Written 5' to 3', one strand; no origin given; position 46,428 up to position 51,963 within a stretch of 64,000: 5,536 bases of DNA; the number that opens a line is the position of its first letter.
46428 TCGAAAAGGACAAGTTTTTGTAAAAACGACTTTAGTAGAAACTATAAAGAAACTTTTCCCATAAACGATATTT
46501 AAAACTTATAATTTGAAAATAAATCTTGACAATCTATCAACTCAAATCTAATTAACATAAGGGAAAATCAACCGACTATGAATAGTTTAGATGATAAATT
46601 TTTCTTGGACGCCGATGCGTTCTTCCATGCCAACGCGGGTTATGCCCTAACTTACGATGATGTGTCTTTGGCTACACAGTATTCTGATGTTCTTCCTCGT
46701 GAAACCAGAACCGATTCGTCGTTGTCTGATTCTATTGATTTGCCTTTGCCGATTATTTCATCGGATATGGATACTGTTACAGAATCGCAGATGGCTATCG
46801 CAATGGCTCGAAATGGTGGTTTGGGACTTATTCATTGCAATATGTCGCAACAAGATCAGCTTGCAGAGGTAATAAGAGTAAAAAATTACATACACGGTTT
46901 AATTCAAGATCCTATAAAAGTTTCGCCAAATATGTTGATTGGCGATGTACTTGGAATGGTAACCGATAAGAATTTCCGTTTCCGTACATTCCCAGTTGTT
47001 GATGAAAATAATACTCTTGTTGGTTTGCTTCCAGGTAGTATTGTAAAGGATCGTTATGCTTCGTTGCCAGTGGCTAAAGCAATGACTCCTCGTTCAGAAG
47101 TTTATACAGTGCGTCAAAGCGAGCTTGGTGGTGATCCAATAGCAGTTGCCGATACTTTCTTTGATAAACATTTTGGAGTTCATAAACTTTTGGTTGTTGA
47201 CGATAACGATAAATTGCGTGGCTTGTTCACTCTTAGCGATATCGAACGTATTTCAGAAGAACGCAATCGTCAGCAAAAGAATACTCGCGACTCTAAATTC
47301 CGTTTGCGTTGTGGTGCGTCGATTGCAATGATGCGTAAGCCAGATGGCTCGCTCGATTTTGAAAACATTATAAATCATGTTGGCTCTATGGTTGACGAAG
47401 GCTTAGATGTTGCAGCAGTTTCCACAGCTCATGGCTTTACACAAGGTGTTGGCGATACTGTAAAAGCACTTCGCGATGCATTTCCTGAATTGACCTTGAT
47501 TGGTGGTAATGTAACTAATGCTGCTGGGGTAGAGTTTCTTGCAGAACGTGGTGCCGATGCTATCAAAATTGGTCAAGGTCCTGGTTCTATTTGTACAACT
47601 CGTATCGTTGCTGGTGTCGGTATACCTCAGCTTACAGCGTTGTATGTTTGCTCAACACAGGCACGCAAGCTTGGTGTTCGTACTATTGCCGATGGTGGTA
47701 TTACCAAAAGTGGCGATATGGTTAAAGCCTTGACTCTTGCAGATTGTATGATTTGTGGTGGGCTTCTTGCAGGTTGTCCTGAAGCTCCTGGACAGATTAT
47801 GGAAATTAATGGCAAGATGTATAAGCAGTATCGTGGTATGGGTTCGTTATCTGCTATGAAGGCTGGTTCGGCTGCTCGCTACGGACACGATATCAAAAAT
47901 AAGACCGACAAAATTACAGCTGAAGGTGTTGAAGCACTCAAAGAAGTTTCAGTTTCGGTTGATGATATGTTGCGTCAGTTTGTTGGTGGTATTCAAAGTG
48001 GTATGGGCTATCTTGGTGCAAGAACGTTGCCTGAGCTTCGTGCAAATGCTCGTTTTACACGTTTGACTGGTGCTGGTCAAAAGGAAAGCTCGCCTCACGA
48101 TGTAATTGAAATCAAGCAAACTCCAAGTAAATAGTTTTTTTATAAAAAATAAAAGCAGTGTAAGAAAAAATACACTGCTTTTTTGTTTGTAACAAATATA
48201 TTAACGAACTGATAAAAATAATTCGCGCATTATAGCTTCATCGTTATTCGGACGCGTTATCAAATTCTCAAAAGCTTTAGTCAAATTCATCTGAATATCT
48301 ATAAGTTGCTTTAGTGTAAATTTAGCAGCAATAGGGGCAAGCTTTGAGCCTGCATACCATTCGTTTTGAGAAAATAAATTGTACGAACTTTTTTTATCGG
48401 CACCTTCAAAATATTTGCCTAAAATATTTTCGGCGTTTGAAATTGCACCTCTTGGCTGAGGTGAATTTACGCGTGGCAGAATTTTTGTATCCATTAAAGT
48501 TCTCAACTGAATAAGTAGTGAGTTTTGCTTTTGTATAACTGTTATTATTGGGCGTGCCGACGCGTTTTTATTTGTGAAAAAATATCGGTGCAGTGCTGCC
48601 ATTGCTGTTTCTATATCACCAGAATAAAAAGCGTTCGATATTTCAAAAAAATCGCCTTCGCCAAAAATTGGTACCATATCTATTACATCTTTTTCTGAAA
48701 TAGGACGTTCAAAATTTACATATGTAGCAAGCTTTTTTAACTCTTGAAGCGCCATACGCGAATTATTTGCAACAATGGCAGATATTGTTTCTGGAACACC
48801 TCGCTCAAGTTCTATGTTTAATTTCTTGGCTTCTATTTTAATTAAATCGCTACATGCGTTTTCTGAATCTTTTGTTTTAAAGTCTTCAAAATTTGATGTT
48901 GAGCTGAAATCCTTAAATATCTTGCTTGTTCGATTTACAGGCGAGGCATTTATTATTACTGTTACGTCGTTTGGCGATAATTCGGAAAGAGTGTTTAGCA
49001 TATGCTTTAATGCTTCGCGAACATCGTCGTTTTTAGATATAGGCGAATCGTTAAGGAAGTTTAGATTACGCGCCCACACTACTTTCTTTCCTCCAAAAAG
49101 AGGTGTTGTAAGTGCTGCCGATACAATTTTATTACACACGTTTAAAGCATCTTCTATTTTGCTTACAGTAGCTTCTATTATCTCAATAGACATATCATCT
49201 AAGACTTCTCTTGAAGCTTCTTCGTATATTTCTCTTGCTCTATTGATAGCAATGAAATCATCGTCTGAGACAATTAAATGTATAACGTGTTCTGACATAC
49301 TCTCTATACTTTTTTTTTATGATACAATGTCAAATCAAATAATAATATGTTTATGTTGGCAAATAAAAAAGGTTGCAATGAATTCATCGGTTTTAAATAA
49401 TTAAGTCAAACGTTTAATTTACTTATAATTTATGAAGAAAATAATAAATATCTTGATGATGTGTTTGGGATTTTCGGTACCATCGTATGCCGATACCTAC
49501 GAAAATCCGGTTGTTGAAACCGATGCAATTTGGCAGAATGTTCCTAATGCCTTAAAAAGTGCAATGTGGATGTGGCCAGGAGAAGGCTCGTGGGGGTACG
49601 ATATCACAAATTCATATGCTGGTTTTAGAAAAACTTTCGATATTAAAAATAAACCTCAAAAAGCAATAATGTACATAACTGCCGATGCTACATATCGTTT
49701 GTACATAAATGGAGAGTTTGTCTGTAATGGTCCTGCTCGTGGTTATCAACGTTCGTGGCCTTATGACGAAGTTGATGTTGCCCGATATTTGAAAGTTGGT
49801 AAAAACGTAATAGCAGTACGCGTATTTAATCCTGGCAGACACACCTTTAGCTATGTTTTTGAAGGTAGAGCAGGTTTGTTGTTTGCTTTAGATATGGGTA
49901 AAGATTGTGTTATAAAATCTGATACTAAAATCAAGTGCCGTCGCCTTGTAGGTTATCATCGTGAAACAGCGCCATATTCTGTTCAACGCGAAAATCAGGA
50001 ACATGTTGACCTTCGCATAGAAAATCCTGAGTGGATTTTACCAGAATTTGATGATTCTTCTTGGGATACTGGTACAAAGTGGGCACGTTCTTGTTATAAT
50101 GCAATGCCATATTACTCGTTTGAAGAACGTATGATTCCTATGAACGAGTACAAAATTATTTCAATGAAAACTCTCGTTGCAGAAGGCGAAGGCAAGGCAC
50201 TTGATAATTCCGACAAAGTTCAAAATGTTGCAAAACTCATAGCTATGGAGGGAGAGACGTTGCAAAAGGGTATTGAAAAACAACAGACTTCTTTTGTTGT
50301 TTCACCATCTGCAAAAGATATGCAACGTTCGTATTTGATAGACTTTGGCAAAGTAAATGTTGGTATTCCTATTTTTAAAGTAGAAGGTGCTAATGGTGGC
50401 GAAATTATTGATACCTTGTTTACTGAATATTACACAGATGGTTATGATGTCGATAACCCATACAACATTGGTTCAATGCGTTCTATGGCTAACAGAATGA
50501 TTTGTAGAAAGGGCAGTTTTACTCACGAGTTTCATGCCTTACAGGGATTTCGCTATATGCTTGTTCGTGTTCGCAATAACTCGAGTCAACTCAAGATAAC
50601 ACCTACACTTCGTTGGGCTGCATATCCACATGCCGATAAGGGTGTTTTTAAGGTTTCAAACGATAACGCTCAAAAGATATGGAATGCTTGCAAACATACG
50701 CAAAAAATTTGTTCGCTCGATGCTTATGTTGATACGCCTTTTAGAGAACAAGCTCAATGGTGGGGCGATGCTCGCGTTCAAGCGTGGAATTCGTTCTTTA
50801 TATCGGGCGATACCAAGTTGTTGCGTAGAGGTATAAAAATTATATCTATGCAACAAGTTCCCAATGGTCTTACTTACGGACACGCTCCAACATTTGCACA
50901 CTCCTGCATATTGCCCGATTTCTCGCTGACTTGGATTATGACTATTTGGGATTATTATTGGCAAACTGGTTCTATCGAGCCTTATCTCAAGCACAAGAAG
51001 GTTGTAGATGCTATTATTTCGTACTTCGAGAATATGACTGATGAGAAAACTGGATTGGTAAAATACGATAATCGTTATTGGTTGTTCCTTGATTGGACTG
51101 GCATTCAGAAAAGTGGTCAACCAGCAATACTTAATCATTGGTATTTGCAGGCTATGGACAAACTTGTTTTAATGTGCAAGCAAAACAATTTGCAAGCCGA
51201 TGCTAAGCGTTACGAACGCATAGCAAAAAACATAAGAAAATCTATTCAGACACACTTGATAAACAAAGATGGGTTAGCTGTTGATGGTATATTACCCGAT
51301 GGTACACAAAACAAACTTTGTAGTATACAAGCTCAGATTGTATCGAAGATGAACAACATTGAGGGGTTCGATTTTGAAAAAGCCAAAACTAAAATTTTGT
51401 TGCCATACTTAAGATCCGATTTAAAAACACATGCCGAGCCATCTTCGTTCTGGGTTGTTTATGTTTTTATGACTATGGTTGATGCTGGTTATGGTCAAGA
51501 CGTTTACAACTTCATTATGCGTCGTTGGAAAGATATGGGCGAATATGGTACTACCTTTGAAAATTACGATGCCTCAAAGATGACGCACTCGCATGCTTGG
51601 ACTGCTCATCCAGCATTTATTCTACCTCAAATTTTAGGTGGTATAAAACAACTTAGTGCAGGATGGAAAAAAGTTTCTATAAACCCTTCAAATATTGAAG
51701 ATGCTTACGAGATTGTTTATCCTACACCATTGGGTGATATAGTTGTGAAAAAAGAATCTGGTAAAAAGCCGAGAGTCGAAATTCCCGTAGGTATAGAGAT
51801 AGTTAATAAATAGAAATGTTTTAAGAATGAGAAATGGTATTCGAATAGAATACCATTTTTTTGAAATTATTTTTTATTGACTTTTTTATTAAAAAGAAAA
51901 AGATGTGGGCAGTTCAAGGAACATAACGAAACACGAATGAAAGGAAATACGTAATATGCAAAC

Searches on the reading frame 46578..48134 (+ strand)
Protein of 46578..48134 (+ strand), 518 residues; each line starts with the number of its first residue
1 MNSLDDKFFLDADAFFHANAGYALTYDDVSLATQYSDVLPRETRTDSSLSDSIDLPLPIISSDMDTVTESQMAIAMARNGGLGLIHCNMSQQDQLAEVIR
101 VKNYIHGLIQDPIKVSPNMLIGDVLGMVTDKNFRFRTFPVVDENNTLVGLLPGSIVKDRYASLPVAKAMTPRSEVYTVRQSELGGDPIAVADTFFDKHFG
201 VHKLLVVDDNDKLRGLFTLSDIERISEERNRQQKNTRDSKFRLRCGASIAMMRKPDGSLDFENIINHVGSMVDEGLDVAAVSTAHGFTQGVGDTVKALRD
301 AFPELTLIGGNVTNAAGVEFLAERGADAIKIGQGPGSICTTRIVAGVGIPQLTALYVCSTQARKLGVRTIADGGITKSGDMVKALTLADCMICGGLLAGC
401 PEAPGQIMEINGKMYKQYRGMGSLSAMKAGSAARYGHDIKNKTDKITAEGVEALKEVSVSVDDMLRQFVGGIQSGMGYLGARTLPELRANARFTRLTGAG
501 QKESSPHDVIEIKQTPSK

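Call 69: search_protein_families(library=pfam, proteins=[window:46578-48134:+], max_evalue=0.0001)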
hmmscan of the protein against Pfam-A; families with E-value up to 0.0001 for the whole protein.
window:46578-48134:+ (518 aa): 2 families
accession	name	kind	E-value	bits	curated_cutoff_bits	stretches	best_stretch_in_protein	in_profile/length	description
PF00478.31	IMPDH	-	3.7e-122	408.1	25.6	1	23-507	1-345/345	IMP dehydrogenase / GMP reductase domain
PF00571.33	CBS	-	6.1e-12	46.1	24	1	110-151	7-46/57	CBS domain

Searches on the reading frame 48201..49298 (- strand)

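Call 69: search_protein_families(library=pfam, proteins=[window:48201-49298:-], max_evalue=0.0001)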
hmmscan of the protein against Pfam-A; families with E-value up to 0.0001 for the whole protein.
window:48201-49298:- (365 aa): 1 family
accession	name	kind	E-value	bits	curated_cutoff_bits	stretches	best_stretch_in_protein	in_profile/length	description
PF06144.19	DNA_pol3_delta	-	2.1e-08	34.6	21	1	24-135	10-118/124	DNA polymerase III, delta subunit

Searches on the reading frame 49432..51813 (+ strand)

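Call 69: search_protein_families(library=pfam, proteins=[window:49432-51813:+], max_evalue=0.0001)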
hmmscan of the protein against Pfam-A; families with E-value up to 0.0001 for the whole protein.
window:49432-51813:+ (793 aa): 3 families
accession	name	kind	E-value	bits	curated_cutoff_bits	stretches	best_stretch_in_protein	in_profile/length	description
PF17389.8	Bac_rhamnosid6H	-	7.8e-24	85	24.5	1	403-639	3-239/339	Bacterial alpha-L-rhamnosidase 6 hairpin glycosidase domain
PF08531.16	Bac_rhamnosid_N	-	6e-10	39.7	25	1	74-214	2-150/172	Alpha-L-rhamnosidase N-terminal domain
PF02837.24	Glyco_hydro_2_N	-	3.6e-05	24.2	28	1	61-133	65-135/169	Glycosyl hydrolases family 2, sugar binding domain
